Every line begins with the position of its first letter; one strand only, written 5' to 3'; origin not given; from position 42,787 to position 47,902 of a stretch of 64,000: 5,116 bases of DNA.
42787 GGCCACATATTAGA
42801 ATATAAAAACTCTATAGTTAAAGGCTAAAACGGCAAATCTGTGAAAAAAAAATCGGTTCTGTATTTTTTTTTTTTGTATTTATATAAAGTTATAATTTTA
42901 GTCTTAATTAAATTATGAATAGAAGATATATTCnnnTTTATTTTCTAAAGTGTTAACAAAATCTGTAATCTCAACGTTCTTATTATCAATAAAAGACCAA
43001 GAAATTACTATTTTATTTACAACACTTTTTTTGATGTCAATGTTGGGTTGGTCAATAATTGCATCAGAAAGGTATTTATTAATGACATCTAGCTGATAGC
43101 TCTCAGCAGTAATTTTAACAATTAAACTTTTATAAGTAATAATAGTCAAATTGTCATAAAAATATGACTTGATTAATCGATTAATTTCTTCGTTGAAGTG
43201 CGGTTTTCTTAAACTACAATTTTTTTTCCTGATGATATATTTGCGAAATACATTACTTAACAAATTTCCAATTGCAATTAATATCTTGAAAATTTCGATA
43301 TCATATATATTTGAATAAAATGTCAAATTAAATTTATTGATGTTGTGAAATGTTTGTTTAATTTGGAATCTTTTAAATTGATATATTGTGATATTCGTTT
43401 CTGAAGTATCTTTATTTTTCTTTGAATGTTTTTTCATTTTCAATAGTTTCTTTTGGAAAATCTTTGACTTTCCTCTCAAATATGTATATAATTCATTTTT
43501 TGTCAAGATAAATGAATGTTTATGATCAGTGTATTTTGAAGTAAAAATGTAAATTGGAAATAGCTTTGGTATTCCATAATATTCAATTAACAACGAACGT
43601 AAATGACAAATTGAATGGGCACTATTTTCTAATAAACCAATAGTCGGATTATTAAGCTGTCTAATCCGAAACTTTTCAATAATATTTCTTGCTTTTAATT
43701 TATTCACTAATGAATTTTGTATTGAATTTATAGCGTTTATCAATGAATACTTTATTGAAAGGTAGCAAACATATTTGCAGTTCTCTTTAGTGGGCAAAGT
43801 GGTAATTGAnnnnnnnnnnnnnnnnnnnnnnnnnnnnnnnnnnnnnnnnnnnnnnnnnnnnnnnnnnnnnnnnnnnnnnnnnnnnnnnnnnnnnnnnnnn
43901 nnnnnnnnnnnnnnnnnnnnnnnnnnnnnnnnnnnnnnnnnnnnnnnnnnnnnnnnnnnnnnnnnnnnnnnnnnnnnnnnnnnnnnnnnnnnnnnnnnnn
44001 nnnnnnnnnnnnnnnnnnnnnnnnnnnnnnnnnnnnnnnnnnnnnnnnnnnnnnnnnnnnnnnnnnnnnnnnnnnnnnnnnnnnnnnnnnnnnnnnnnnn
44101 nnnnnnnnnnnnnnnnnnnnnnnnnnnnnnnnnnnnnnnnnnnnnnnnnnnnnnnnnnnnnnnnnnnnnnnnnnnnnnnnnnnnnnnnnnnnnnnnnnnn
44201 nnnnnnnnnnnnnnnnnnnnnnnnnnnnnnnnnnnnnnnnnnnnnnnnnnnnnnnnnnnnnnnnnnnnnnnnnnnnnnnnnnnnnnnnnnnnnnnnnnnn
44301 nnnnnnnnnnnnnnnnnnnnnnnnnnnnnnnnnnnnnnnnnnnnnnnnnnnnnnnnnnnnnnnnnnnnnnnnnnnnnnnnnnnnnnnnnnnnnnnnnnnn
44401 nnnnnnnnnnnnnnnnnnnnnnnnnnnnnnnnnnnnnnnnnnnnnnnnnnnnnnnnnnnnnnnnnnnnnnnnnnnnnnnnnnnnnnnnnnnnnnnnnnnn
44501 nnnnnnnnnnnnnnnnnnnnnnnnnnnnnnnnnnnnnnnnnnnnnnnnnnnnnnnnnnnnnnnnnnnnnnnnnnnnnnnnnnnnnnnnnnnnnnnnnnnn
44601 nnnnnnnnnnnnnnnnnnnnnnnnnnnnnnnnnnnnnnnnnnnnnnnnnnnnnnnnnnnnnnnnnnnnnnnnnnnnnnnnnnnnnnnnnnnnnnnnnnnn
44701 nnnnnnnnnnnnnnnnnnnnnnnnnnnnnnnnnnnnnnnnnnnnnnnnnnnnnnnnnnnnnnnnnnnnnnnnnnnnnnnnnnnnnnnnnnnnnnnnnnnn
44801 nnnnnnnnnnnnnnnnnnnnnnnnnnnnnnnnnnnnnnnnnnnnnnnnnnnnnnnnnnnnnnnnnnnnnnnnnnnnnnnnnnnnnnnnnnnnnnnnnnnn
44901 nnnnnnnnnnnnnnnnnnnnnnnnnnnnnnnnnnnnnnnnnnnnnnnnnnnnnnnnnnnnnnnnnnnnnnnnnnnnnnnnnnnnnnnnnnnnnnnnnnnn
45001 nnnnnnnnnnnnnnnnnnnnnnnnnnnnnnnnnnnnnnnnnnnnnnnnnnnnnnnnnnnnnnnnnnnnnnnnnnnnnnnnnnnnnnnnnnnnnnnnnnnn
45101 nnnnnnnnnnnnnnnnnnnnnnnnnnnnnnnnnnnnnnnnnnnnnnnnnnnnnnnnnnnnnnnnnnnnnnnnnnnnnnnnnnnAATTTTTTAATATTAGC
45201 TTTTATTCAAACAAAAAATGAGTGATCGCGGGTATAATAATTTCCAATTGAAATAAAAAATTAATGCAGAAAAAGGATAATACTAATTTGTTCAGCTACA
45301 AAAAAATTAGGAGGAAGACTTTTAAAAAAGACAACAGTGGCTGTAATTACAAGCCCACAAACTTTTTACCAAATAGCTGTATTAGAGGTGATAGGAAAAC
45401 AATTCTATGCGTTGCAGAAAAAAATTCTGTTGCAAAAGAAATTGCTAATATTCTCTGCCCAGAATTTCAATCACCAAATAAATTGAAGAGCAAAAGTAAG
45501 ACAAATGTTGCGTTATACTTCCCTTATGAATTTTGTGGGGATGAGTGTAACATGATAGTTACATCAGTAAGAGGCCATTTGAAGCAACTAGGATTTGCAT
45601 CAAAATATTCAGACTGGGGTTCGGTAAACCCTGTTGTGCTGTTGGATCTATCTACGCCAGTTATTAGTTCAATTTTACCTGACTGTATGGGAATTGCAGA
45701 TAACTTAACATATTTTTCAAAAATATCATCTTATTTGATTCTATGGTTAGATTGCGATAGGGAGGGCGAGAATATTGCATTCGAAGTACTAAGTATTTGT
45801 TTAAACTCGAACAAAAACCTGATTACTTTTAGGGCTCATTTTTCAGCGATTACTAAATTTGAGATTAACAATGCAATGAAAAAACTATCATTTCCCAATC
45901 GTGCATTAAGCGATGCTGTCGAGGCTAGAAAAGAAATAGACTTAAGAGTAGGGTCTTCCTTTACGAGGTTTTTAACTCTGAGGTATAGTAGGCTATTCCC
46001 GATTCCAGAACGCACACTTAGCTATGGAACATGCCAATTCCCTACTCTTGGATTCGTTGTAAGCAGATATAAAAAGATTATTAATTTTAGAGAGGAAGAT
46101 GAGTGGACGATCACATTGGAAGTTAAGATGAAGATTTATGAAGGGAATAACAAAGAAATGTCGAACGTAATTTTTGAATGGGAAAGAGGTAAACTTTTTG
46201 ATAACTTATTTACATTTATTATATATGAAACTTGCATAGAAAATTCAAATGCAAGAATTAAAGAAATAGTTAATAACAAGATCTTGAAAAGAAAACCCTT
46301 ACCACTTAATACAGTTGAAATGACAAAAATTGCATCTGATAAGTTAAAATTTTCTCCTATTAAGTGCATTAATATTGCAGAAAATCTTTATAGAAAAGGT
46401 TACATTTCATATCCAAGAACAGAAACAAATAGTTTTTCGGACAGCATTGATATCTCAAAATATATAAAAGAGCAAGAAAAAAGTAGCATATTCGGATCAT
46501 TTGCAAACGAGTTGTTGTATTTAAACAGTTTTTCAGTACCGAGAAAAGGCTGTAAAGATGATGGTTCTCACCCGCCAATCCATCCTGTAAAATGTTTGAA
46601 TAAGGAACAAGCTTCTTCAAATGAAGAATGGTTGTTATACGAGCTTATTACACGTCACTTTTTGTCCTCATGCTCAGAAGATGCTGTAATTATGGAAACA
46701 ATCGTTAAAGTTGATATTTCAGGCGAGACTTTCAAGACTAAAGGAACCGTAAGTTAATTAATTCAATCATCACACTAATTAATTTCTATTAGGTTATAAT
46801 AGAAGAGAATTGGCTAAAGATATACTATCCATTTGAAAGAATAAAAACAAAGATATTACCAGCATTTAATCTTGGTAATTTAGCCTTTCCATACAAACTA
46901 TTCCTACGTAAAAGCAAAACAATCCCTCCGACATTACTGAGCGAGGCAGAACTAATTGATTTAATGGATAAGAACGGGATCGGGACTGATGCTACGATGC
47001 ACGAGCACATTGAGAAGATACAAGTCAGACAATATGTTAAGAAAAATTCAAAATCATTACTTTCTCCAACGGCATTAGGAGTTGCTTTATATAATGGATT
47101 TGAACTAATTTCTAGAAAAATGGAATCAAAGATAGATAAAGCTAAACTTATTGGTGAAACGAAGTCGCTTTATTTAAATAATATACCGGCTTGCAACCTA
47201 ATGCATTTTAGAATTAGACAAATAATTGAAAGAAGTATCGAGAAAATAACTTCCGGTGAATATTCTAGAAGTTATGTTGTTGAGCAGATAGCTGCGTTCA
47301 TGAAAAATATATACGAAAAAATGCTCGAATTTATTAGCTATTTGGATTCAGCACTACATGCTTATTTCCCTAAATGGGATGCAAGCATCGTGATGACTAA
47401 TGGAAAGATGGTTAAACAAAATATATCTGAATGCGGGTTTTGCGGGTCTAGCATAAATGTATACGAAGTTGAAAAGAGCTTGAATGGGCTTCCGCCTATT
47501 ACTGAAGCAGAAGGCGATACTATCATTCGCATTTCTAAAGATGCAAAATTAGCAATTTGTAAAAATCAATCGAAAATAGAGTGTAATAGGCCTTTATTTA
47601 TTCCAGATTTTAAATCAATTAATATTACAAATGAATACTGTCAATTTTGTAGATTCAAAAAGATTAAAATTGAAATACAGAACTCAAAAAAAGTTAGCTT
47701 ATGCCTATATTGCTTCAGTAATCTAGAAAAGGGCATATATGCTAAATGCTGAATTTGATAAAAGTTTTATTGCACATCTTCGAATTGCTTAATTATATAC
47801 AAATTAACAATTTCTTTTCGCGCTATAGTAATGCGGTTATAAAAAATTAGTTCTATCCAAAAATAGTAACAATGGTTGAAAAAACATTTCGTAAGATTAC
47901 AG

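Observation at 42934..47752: INTS11-type beta-CASP nuclease (not CPSF73) head-to-head with TOP3 across an 80-bp promoter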

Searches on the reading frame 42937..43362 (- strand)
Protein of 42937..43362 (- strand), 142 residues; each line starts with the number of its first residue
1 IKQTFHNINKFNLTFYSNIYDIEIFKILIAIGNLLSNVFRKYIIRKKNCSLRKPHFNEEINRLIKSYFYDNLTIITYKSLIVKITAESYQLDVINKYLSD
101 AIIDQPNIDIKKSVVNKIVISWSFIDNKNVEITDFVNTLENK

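Call 69: predict_structure(alignment_id=A4)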
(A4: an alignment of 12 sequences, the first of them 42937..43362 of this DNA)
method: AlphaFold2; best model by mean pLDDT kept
length: 142 residues; sequences in the alignment: 12
mean_pLDDT: 83.4   pTM: 0.77
mean pLDDT of the five models: 83.4, 82.7, 82.4, 81.9, 80.5
residues with pLDDT >= 90: 70; 70-90: 43; 50-70: 24; < 50: 5
segments of 3 or more residues with pLDDT < 50: 1-3
pLDDT, mean of each block of 10 residues (from residue 1): 58 88 93 90 75 70 90 95 94 87 60 89 91 93 69
secondary structure, 60 per line:
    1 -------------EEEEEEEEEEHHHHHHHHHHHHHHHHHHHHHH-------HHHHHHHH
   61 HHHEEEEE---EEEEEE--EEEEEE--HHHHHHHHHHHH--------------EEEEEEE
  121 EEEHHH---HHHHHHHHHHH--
elements in order: E14-23 H24-45 H53-63 E64-68 E72-77 E80-85 H88-99 E114-123 H130-140

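Call 73: fold_search(model_id=the predicted structure, library=pdb)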
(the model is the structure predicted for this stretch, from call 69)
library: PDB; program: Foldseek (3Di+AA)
matches with E <= 10: 514; with E <= 0.001: 0
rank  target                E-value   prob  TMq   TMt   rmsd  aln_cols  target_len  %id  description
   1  3tvi_C                3.1e-01  0.10  0.21  0.08  17.8       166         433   12  Crystal structure of Clostridium acetobutylicum aspartate kinase (CaAK): An important allosteric enzyme for industrial (released 2011-11-09)
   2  8e9b_D                4.7e-01  0.08  0.21  0.12  12.1       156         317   12  Cryo-EM structure of S. pombe Arp2/3 complex in the branch junction (released 2023-02-01)
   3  9dd0_C                5.6e-01  0.12  0.22  0.15  11.8       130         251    7  Designed allosteric facilitated dissociation switch AS1 in complex state TH with methylated lysines, crystal #2 (released 2025-08-20)
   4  3d3o_B                5.9e-01  0.06  0.16  0.14  11.3       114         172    9  Crystal structure of the effector domain of the putative transcriptional regulator IclR from Acinetobacter sp. ADP1 (released 2008-07-08)
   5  9ix8_C                7.1e-01  0.16  0.27  0.12   7.9       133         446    6  Crystallization and structural characterization of phosphopentomutase from the hyperthermophilic archaeon Thermococcus (released 2024-12-18)
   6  8e04                  7.6e-01  0.12  0.27  0.05  14.7       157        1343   15  Structure of monomeric LRRK1 (released 2023-08-30)
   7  8i85_A                8.0e-01  0.13  0.19  0.11  12.1        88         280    8  Crystal structure of Cph001-D189N in complex with ATP (released 2024-01-10)
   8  6n9a_E                8.0e-01  0.12  0.29  0.26  14.1       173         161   12  Crystal Structure of Thermotoga maritima threonylcarbamoyladenosine biosynthesis complex TsaB2D2E2 bound to ATP and ca (released 2019-05-22)
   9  1wqa_A                9.1e-01  0.30  0.34  0.14   7.4       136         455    7  Crystal Structure of Pyrococcus horikoshii phosphomannomutase/phosphoglucomutase complexed with Mg2+ (released 2005-10-04)
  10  8i82_B                9.1e-01  0.08  0.21  0.12  13.8       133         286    8  Crystal structure of Cph001-D189N in complex with CMN IIA (released 2024-01-10)
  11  8i8g_A                9.6e-01  0.12  0.20  0.11  12.2        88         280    8  Crystal structure of Cph001-D189N in complex with CMN IIA and ATP (released 2024-01-10)
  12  9om8_D                1.0e+00  0.07  0.17  0.12  13.1        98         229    6  Crystal structure of PprA S-F filament from Deinococcus radiodurans (released 2025-05-28)
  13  2o0y_D                1.1e+00  0.04  0.16  0.11  12.3       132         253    8  Crystal structure of putative transcriptional regulator RHA1_ro06953 (IclR-family) from Rhodococcus sp. (released 2006-12-26)
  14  6w17_D                1.2e+00  0.07  0.22  0.13  12.4       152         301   11  Structure of Dip1-activated Arp2/3 complex with nucleated actin filament (released 2020-08-12)
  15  9dd4_A                1.2e+00  0.04  0.16  0.18  12.3       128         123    7  Crystal Structure of Designed facilitated dissociation target LHD101An1: LHD101A with an N-terminal extension (released 2025-08-20)
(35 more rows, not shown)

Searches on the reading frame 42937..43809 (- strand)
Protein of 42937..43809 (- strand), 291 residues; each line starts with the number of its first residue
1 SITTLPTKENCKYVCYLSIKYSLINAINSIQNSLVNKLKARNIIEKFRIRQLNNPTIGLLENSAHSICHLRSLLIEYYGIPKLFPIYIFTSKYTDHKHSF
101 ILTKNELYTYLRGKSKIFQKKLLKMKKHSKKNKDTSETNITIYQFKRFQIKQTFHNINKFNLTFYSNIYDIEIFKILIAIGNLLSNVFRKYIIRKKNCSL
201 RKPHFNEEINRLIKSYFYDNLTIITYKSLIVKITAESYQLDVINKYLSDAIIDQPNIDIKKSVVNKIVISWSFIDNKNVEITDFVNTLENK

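Call 31: predict_structure(alignment_id=A2)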
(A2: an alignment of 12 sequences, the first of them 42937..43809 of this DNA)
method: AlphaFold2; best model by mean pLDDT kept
length: 291 residues; sequences in the alignment: 12
mean_pLDDT: 55.1   pTM: 0.48
mean pLDDT of the five models: 55.1, 54.1, 52.8, 52.1, 51.7
residues with pLDDT >= 90: 5; 70-90: 87; 50-70: 38; < 50: 161
segments of 3 or more residues with pLDDT < 50: 1-161
pLDDT, mean of each block of 10 residues (from residue 1): 28 33 43 44 44 42 39 43 41 35 40 37 33 35 29 33 69 89 85 65 61 81 85 88 81 58 81 75 84 51
secondary structure, 60 per line:
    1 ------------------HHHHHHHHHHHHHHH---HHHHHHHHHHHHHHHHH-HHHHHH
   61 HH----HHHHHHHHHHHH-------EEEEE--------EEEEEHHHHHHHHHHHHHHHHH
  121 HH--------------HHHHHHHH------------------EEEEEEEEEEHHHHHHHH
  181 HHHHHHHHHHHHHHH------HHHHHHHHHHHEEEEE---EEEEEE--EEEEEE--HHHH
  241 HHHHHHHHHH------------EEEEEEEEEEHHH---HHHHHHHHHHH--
elements in order: H19-33 H37-53 H55-62 H67-78 E86-90 E99-103 H104-122 H137-144 E163-172 H173-195 H202-212 E213-217 E221-226 E229-234 H237-250 E263-272 H279-289

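Call 33: fold_search(model_id=the predicted structure, library=pdb)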
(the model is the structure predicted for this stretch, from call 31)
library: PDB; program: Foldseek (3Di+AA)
matches with E <= 10: 429; with E <= 0.001: 0
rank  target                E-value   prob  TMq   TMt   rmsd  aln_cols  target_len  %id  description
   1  7bfq_B                1.2e-01  0.30  0.18  0.10  17.7       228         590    9  Structure of the Integrator cleavage module with extended INTS4 and rigid body docked INTS9/11 CTD (released 2021-03-24)
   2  9dd0_C                3.4e-01  0.16  0.13  0.15  11.0       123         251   11  Designed allosteric facilitated dissociation switch AS1 in complex state TH with methylated lysines, crystal #2 (released 2025-08-20)
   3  5v8w_H                3.9e-01  0.28  0.19  0.41  11.3       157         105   10  Crystal structure of human Integrator IntS9-IntS11 CTD complex (released 2017-04-12)
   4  8e04                  6.2e-01  0.15  0.12  0.03   9.3        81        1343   12  Structure of monomeric LRRK1 (released 2023-08-30)
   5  8i8g_A                6.6e-01  0.16  0.11  0.11  11.5        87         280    7  Crystal structure of Cph001-D189N in complex with CMN IIA and ATP (released 2024-01-10)
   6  7e15_A                6.6e-01  0.06  0.09  0.06  10.3        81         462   11  Protein ternary complex working for DNA replication initiation (released 2021-10-06)
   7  8xll_C                6.6e-01  0.05  0.12  0.14  16.7       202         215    8  Structure of the native 2-oxoglutarate dehydrogenase complex (OGDHC) in the adult cortex and hippocampus (released 2025-02-05)
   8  5npk_b                6.6e-01  0.03  0.09  0.05  16.7       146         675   12  1.98A STRUCTURE OF THIOPHENE1 WITH S.AUREUS DNA GYRASE AND DNA (released 2017-07-12)
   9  9dcz_A                7.0e-01  0.11  0.13  0.15  10.9       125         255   10  Designed allosteric facilitated dissociation switch AS1 in complex state TH with methylated lysines, crystal #1 (released 2025-08-20)
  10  9dd4_A                7.0e-01  0.09  0.13  0.24  10.4       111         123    8  Crystal Structure of Designed facilitated dissociation target LHD101An1: LHD101A with an N-terminal extension (released 2025-08-20)
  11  3tvi_G                7.0e-01  0.05  0.10  0.07  14.2       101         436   14  Crystal structure of Clostridium acetobutylicum aspartate kinase (CaAK): An important allosteric enzyme for industrial (released 2011-11-09)
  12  6n9a_E                7.4e-01  0.11  0.15  0.25  13.7       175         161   12  Crystal Structure of Thermotoga maritima threonylcarbamoyladenosine biosynthesis complex TsaB2D2E2 bound to ATP and ca (released 2019-05-22)
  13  9olq_A                7.4e-01  0.09  0.12  0.14  11.1       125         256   12  Designed allosteric facilitated dissociation switch AS1_K46L_E50W_K172W_E173Y in complex state THE (released 2025-08-20)
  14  9dd0_D                8.4e-01  0.06  0.11  0.18  11.5       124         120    8  Designed allosteric facilitated dissociation switch AS1 in complex state TH with methylated lysines, crystal #2 (released 2025-08-20)
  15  5npk_D                8.4e-01  0.04  0.09  0.05  16.8       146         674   12  1.98A STRUCTURE OF THIOPHENE1 WITH S.AUREUS DNA GYRASE AND DNA (released 2017-07-12)
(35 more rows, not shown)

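Call 50: search_protein_representatives(alignment_id=A2)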
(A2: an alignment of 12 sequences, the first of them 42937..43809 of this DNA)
Query: 12 sequences, 292 profile positions. Proteins with E-value up to 0.001 (for the whole library): 1; up to 1e-10: 1; up to 1e-30: 1. The best 1 are listed.
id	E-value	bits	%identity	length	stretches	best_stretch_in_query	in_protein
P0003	6.9e-114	396.8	-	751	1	1-292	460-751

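Call 61: search_protein_families(library=pfam, alignment_id=A2, max_evalue=10)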
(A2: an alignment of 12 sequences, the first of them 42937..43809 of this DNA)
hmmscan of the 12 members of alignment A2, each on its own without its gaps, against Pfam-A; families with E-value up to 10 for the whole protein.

A. member 1, window:42937-43809:- (291 aa): 2 families
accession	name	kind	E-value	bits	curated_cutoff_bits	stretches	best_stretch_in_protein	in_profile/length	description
PF17997.7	Cry1Ac_D5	-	0.0025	18.1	25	1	185-266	47-128/173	Insecticidal delta-endotoxin CryIA(c) domain 5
PF02256.22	Fe_hyd_SSU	-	0.074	13.5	24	1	195-217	15-37/56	Iron hydrogenase small subunit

B. families by the number of members that match (of 12 scanned): 7 families
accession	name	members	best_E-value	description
PF02256.22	Fe_hyd_SSU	2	0.0073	Iron hydrogenase small subunit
PF17997.7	Cry1Ac_D5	1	0.0025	Insecticidal delta-endotoxin CryIA(c) domain 5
PF09518.16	RE_HindIII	1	0.0098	HindIII restriction endonuclease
PF23596.1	DUF7138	1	0.013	Domain of unknown function (DUF7138)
PF03296.19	Pox_polyA_pol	1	0.22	Poxvirus poly(A) polymerase nucleotidyltransferase domain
PF20180.4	UQCC2_CBP6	1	0.24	Complex III assembly factor UQCC2/CBP6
PF08651.15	DASH_Duo1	1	1.8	DASH complex subunit Duo1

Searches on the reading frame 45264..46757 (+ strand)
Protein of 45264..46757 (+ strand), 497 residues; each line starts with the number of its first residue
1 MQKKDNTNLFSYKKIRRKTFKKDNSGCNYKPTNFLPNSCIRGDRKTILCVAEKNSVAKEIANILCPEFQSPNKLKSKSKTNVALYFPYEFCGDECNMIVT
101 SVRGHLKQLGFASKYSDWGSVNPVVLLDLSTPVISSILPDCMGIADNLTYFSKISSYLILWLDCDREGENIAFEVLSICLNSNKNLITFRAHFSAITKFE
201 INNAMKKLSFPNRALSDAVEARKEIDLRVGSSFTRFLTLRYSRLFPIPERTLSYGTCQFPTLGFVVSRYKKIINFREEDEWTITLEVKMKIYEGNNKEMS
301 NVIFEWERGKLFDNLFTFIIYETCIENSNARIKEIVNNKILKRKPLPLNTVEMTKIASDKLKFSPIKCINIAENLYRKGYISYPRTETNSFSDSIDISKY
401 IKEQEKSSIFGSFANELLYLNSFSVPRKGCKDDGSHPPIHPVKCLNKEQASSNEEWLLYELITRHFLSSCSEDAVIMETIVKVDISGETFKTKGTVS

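Call 3: search_protein_families(library=pfam, proteins=[window:45264-46757:+], max_evalue=0.01)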
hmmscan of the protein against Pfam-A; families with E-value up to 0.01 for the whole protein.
window:45264-46757:+ (497 aa): 2 families
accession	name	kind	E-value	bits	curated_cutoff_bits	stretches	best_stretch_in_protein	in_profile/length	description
PF01131.25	Topoisom_bac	-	1.5e-62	212.4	35.1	1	212-496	3-275/411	DNA topoisomerase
PF01751.28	Toprim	-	2.5e-08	34.4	23.1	1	48-195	2-95/96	Toprim domain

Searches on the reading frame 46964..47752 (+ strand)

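Call 3: search_protein_families(library=pfam, proteins=[window:46964-47752:+], max_evalue=0.01)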
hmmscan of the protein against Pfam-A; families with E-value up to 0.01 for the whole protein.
window:46964-47752:+ (262 aa): 2 families
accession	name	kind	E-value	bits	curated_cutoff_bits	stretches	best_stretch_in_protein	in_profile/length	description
PF01131.25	Topoisom_bac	-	3.2e-12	46.6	35.1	1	1-53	333-388/411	DNA topoisomerase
PF24455.1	DUF7571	-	0.0025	18.5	27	1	156-236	3-75/89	Family of unknown function (DUF7571)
